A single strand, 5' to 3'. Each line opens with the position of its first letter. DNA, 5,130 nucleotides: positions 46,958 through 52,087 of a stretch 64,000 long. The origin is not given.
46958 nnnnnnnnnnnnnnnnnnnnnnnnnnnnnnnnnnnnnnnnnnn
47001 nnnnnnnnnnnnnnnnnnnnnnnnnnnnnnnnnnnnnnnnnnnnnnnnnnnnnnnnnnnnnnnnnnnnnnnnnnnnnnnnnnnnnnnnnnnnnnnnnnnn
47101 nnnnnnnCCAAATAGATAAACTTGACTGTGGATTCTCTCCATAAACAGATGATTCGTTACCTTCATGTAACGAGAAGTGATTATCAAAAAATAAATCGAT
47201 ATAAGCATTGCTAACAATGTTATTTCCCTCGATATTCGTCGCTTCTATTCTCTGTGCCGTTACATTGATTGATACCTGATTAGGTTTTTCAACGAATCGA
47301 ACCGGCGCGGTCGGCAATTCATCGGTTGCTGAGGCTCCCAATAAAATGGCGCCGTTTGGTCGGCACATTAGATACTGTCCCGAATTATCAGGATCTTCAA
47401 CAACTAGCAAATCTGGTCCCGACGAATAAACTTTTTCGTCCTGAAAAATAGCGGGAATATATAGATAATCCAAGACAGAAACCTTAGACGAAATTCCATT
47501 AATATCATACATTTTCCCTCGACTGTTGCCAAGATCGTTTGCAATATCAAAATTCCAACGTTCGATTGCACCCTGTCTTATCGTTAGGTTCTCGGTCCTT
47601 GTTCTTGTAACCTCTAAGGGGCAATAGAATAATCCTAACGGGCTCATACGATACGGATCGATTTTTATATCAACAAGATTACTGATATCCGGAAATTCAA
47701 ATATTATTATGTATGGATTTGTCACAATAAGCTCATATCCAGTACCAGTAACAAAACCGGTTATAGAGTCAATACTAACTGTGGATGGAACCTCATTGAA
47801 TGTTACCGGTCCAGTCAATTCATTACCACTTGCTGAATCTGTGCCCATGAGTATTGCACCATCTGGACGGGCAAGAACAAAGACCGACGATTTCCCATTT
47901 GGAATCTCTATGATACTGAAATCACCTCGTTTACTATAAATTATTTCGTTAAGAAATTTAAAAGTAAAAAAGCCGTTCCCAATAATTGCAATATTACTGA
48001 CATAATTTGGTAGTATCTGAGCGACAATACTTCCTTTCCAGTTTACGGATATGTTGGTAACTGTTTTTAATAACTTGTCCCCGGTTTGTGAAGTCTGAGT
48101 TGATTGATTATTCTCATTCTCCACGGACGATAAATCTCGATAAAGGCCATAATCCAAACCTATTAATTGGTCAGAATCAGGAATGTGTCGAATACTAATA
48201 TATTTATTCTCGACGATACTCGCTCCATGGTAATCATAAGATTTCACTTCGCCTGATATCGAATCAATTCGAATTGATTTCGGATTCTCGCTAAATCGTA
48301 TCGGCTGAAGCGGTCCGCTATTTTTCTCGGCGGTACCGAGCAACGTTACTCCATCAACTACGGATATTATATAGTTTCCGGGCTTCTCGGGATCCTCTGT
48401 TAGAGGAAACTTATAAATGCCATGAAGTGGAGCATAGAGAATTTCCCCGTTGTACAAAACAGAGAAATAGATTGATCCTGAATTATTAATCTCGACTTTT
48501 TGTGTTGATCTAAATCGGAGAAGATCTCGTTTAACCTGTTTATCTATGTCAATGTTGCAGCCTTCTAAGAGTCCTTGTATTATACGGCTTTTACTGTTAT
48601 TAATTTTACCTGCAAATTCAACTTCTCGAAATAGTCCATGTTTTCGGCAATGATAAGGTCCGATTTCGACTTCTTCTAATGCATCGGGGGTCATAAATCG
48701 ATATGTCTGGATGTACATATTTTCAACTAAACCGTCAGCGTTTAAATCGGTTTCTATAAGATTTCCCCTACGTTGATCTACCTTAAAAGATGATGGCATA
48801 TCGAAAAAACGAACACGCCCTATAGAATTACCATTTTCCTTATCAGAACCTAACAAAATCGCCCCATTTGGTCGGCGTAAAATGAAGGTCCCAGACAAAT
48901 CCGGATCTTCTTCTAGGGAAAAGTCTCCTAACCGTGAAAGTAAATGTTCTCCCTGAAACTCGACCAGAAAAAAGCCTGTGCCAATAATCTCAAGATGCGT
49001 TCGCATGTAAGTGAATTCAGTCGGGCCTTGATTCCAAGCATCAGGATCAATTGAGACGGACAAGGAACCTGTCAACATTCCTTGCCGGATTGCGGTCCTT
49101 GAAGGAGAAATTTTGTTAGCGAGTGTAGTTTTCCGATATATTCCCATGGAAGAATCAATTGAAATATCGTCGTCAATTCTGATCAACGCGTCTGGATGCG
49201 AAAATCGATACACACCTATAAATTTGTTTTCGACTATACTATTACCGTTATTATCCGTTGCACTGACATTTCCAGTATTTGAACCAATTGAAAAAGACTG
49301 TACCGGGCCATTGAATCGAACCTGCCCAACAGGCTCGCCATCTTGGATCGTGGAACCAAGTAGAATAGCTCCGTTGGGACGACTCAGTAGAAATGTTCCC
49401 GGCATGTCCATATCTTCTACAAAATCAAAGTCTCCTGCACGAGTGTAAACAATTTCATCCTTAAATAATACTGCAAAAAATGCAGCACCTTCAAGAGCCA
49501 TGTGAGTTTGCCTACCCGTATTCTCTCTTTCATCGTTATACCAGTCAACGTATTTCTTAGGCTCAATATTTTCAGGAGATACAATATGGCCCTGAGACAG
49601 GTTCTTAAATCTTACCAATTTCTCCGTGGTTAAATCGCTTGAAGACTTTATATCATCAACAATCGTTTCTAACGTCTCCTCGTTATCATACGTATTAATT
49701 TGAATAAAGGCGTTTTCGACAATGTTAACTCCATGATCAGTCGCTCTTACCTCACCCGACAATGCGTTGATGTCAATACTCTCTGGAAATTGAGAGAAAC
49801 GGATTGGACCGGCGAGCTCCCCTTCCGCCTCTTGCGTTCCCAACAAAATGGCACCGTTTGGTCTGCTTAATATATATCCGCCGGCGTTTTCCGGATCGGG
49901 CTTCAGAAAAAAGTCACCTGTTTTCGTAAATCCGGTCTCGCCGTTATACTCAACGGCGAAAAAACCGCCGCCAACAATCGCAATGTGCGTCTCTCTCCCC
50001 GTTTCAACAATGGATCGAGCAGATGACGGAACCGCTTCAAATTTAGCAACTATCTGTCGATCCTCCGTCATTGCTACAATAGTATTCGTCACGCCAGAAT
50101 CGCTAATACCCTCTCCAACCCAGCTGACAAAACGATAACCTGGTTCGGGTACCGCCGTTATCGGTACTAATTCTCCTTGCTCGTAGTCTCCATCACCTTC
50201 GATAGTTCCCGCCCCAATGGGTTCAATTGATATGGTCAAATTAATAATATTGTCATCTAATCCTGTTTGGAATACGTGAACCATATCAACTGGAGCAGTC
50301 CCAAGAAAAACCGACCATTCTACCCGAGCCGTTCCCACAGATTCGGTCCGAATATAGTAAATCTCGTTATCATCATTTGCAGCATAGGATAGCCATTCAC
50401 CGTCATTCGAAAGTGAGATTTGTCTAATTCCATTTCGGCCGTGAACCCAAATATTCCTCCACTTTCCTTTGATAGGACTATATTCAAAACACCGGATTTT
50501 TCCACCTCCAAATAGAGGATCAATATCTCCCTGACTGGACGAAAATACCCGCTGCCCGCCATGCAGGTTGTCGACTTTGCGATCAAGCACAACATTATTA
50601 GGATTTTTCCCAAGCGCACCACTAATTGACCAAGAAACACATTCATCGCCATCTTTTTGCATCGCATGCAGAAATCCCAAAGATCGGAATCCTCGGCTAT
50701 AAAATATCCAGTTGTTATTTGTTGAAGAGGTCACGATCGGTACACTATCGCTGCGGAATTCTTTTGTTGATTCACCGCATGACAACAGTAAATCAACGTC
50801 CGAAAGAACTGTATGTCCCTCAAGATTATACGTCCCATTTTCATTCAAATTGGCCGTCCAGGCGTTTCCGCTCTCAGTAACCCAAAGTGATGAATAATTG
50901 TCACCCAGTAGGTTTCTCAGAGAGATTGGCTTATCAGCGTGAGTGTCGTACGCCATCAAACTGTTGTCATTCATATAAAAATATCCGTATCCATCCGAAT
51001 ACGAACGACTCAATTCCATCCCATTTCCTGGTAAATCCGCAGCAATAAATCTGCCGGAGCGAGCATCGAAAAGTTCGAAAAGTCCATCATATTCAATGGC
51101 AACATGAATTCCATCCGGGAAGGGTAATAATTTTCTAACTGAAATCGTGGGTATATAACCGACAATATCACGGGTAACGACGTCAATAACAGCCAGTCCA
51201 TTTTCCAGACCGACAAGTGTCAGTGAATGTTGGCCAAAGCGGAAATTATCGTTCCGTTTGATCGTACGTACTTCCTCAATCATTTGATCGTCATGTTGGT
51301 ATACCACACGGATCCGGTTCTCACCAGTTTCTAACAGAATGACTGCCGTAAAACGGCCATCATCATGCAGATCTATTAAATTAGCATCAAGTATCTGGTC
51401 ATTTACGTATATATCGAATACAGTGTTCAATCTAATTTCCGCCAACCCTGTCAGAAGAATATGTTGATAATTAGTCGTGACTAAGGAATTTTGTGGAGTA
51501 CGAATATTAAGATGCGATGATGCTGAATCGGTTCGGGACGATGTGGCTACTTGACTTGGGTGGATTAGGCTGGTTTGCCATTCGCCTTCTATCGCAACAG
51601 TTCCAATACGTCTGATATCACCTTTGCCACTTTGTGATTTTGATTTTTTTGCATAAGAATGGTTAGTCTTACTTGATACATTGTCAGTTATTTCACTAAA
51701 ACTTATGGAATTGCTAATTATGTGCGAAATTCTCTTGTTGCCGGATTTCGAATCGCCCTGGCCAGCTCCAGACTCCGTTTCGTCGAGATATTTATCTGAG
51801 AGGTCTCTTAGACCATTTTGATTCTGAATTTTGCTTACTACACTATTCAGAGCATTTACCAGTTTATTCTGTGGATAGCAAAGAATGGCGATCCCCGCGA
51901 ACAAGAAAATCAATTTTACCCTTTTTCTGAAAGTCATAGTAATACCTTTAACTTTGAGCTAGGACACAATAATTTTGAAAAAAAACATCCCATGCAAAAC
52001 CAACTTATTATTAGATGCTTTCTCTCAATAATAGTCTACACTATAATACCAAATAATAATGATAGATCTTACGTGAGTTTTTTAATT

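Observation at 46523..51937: Giant Sec-type secreted proteins built from about six concatenated flagellar rod/hook (FlgG/FlgE)-like modules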

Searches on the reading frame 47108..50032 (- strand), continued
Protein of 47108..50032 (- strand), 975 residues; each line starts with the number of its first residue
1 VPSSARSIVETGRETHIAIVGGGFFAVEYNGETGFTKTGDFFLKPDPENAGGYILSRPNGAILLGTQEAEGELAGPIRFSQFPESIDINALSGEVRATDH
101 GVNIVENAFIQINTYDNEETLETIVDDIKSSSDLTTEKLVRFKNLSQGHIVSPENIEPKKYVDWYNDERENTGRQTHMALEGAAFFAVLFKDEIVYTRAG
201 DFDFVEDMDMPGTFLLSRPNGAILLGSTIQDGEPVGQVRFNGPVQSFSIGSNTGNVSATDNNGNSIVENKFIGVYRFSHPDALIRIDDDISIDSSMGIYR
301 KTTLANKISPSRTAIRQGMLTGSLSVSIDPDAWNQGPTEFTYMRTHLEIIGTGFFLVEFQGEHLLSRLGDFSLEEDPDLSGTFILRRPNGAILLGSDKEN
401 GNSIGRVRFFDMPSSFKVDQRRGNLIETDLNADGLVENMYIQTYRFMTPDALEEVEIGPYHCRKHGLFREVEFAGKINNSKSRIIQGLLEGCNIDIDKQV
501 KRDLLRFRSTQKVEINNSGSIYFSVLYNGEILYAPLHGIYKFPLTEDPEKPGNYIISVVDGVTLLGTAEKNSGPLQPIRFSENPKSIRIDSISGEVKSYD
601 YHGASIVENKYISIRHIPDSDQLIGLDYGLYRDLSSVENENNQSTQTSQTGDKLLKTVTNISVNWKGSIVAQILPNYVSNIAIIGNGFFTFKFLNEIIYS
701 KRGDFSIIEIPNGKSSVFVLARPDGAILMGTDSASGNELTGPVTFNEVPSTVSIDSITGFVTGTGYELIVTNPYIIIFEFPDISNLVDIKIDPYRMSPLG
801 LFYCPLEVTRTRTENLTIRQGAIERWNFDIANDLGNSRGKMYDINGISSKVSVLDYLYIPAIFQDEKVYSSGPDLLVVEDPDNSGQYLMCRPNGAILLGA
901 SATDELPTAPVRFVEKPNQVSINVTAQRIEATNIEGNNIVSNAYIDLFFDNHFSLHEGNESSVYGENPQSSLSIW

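Call 71: find_encoding_contigs(protein=P0013, flank=10000, max_places=2)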
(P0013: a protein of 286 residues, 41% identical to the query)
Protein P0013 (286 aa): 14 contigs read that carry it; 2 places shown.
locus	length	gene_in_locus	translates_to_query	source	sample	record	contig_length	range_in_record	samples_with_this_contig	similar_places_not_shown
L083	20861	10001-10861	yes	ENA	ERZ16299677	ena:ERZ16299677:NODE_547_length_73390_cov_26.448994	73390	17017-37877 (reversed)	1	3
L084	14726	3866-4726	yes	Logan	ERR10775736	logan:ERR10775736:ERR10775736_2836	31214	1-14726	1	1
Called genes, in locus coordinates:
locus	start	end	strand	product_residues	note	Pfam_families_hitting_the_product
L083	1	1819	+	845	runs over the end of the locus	PF07549:Sec_GG (faint), PF22599:SecDF_P1_head, PF00873:ACR_tran (weak), PF02355:SecD_SecF_C, PF03176:MMPL, PF02355:SecD_SecF_C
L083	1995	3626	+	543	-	PF01514:YscJ_FliF, PF08345:YscJ_FliF_C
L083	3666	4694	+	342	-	PF03448:MgtE_N (faint), PF14842:FliG_N, PF14841:FliG_M, PF01706:FliG_C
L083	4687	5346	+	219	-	PF02108:FliH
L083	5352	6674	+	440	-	PF02874:ATP-synt_ab_N (weak), PF00006:ATP-synt_ab, PF18269:T3SS_ATPase_C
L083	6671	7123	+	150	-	PF02050:FliJ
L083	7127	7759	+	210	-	-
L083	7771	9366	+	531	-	PF02120:Flg_hook (weak)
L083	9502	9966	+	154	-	PF03963:FlgD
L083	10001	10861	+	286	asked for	PF00460:Flg_bb_rod (weak), PF22692:LlgE_F_G_D1 (faint), PF06429:Flg_bbr_C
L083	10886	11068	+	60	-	PF06289:FlbD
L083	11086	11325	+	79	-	PF06289:FlbD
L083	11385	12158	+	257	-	PF01618:MotA_ExbB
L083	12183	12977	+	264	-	PF13677:MotB_plug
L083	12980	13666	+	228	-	PF13677:MotB_plug (weak)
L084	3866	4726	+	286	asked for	PF00460:Flg_bb_rod (weak), PF22692:LlgE_F_G_D1 (faint), PF06429:Flg_bbr_C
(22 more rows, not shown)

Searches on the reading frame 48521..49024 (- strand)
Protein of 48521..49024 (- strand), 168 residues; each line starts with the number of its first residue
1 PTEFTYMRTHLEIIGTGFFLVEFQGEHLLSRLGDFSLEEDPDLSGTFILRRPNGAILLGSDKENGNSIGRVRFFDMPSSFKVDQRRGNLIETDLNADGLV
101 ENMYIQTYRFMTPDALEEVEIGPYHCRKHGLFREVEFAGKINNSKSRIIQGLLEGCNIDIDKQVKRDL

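Call 46: find_related_loci(query=A3, collection=metagenome_contigs, flank=8000)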
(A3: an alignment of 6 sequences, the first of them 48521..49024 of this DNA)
Query A3 (168 aa) in metagenome_contigs; peptide patterns used: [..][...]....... (x = any residue, [..] = any of these).
55 stretches matched a pattern, but none encodes a relative of the query by tblastn (E <= 1e-3).

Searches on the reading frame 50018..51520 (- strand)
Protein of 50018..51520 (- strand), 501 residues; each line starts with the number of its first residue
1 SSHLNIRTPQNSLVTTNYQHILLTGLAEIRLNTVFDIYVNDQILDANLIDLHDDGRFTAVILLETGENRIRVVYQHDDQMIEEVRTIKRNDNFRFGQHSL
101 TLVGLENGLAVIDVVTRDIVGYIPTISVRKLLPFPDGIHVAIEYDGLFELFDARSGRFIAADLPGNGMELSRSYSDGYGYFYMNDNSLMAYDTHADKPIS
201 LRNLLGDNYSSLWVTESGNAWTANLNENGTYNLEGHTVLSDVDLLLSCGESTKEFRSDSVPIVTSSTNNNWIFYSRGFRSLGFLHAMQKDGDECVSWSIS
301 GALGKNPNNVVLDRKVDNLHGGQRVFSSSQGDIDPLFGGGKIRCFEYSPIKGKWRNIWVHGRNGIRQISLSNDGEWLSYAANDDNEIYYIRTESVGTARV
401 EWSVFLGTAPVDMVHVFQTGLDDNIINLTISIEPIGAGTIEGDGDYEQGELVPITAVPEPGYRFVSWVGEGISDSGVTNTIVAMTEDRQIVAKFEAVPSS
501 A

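Call 67: predict_structure(alignment_id=A5)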
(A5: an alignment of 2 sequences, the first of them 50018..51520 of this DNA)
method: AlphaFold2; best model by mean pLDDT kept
length: 501 residues; sequences in the alignment: 2
mean_pLDDT: 34.2   pTM: 0.30
mean pLDDT of the five models: 34.2, 33.8, 31.5, 30.0, 28.7
residues with pLDDT >= 90: 0; 70-90: 0; 50-70: 46; < 50: 455
segments of 3 or more residues with pLDDT < 50: 1-363, 382-399, 410-435, 445-453, 465-501
pLDDT, mean of each block of 10 residues (from residue 1): 21 21 22 22 22 29 37 36 41 39 35 31 22 30 32 32 30 29 36 34 34 30 37 31 23 22 27 27 29 28 23 22 29 26 33 39 52 52 44 40 58 45 38 53 48 54 46 37 43 38 27
secondary structure, 60 per line:
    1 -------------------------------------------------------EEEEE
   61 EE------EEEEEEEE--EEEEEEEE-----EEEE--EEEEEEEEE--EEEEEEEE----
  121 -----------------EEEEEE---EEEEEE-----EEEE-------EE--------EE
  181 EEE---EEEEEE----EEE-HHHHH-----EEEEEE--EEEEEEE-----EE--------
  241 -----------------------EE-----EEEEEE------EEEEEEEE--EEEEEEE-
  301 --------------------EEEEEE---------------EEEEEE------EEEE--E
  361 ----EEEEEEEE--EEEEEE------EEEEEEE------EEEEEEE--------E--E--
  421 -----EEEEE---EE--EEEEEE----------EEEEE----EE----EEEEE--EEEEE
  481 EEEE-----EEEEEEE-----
elements in order: E56-62 E69-76 E79-86 E92-95 E98-106 E109-116 E138-143 E147-152 E158-161 E179-183 E187-192 E197-199 H201-205 E211-216 E219-225 E271-276 E283-290 E293-299 E321-326 E342-347 E354-357 E365-372 E375-380 E387-393 E400-406 E426-430 E438-443 E454-458 E469-473 E476-484 E490-496
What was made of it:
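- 50243..51457 (-): A residues 161-565: unassigned beta-rich region; residues 161-240 are possibly Ig-like. The AlphaFold model failed (pLDDT 34) but was all-beta (call 67).
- The N-terminal region could not be folded (pLDDT 34, call 67).
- Tried and rejected: The AlphaFold model of residues 140-640, built from a two-sequence alignment, failed (pLDDT 34, call 67), so it was not searched against fold libraries.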

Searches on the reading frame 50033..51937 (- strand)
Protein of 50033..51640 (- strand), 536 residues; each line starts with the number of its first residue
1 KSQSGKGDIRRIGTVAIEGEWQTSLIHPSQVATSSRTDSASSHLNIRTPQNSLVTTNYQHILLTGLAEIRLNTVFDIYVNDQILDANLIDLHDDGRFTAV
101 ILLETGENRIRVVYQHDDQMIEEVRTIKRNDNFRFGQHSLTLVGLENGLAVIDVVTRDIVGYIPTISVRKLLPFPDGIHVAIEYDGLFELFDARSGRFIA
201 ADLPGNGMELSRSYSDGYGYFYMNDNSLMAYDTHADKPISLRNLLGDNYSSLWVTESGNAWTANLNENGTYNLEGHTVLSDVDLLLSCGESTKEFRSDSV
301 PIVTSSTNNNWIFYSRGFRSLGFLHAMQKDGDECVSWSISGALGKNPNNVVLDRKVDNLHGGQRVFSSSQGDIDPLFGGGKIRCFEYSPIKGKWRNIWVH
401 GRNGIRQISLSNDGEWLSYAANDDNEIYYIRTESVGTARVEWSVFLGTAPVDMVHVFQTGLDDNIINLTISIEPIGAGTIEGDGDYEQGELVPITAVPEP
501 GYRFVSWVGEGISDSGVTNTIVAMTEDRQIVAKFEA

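Call 18: find_homologous_proteins(query=window:50033-51640:-, max_evalue=0.001)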
Query window:50033-51640:-: 8000 candidates shared short words with the query, none scored E <= 0.001.
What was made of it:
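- Tried and rejected: a search with N-terminal residues 100-635, which returned nothing, not even the protein itself, so that call is uninformative (call 18);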

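Call 50: search_protein_families(library=pfam, proteins=[window:50230-51937:-], max_evalue=10)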
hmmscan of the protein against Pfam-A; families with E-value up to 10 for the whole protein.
window:50230-51937:- (569 aa): 1 family
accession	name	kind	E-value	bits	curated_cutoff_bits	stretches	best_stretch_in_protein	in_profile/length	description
PF09136.16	Glucodextran_B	-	0.00025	21.3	27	1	143-228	3-81/83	Glucodextranase, domain B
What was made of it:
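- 50243..51457 (-): Only a sub-threshold Glucodextran_B hit (E = 2.5e-4, call 50).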

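Call 51: search_solved_structures(query=window:50230-51937:-, max_evalue=10)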
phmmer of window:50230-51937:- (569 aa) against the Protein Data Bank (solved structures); distinct sequences matched with E-value up to 10: 2.
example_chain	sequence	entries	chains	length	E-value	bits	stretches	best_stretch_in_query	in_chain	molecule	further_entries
8tid_W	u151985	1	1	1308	0.27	13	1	473-523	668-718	WD40 domain protein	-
9fj8_A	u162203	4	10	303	1.1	11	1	432-529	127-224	1,2-beta-oligomannan phosphorylase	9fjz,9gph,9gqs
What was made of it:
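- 50243..51457 (-): No hit by PDB sequence search (call 51).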
